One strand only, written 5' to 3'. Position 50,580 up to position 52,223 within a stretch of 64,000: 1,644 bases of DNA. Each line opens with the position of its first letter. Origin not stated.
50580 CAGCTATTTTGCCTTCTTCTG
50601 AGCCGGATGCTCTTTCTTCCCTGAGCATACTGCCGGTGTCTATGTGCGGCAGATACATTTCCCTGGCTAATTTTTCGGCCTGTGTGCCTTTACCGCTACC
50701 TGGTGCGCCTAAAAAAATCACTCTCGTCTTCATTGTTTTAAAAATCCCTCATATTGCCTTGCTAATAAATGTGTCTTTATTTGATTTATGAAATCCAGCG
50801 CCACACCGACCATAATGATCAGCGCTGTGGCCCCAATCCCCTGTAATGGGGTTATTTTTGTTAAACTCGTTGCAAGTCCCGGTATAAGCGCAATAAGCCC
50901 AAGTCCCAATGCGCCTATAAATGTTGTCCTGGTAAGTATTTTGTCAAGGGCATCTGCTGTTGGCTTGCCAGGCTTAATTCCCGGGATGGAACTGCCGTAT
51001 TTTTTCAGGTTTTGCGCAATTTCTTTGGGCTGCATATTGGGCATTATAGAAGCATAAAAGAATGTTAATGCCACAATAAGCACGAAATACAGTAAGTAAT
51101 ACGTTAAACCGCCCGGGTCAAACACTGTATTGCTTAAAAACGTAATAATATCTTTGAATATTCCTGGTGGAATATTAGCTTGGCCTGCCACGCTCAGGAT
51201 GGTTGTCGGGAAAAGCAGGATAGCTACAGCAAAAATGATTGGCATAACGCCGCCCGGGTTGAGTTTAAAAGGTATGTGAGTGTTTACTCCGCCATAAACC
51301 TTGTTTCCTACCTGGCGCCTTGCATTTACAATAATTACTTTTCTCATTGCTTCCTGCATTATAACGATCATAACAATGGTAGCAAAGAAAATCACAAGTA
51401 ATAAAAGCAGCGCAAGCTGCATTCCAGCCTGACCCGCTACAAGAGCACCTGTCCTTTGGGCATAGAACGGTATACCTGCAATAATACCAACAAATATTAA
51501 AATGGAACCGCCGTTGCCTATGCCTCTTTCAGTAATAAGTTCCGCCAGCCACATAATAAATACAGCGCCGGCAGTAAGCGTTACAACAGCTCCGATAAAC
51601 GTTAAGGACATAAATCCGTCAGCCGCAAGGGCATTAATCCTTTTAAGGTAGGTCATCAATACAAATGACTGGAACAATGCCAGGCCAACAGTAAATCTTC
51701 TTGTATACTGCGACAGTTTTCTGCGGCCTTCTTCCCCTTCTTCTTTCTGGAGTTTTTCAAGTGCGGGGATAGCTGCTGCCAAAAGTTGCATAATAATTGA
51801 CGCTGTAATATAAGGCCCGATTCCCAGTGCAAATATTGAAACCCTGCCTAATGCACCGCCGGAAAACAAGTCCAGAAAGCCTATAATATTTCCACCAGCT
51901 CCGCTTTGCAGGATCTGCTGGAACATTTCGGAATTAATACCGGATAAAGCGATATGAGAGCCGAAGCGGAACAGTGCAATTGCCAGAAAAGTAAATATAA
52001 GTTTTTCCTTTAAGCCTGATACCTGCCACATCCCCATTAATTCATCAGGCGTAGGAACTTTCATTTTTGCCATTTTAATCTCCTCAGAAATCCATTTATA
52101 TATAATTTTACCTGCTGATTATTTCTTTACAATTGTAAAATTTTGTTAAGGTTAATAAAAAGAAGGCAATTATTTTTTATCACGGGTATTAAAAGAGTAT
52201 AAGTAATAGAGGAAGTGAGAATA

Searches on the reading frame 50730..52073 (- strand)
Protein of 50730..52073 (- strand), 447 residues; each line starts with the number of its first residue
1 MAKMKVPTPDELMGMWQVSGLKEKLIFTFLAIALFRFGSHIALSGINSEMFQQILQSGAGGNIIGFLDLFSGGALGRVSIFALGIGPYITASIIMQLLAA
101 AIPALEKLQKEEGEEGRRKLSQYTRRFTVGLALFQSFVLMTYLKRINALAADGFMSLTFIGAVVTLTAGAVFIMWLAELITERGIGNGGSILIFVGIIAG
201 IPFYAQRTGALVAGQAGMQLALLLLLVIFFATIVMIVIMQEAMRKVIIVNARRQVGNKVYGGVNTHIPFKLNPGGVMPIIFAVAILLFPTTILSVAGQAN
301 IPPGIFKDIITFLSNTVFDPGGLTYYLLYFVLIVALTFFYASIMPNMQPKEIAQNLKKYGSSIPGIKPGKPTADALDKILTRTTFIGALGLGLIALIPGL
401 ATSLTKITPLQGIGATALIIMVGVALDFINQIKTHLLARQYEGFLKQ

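Call 88: find_encoding_contigs(protein=window:50730-52073:-, flank=10000, max_places=1)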
Protein window:50730-52073:- (447 aa): 4 contigs read that carry it; 1 place shown.
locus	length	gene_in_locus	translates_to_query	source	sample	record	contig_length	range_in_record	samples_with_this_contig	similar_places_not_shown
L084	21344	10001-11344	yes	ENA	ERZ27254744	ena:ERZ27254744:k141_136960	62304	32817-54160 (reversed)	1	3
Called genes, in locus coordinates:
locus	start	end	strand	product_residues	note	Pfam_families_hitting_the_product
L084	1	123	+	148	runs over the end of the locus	PF01475:FUR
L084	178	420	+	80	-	-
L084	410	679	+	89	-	PF05016:ParE_toxin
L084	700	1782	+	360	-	PF01312:Bac_export_2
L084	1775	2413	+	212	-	PF08281:Sigma70_r4_2, PF04545:Sigma70_r4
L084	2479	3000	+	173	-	-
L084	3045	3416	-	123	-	-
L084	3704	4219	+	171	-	-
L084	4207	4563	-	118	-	PF01242:PTPS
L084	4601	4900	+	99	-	PF01909:NTP_transf_2, PF18765:Polbeta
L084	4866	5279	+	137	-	PF05168:HEPN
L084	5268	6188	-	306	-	PF08240:ADH_N, PF16912:Glu_dehyd_C, PF01262:AlaDh_PNT_C (weak), PF00107:ADH_zinc_N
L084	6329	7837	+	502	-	PF26745:SPM, PF00036:EF-hand_1 (faint), PF13202:EF-hand_5 (faint), PF13405:EF-hand_6 (faint)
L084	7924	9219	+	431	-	PF00206:Lyase_1, PF10397:ADSL_C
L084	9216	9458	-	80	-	-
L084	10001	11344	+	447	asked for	PF00344:SecY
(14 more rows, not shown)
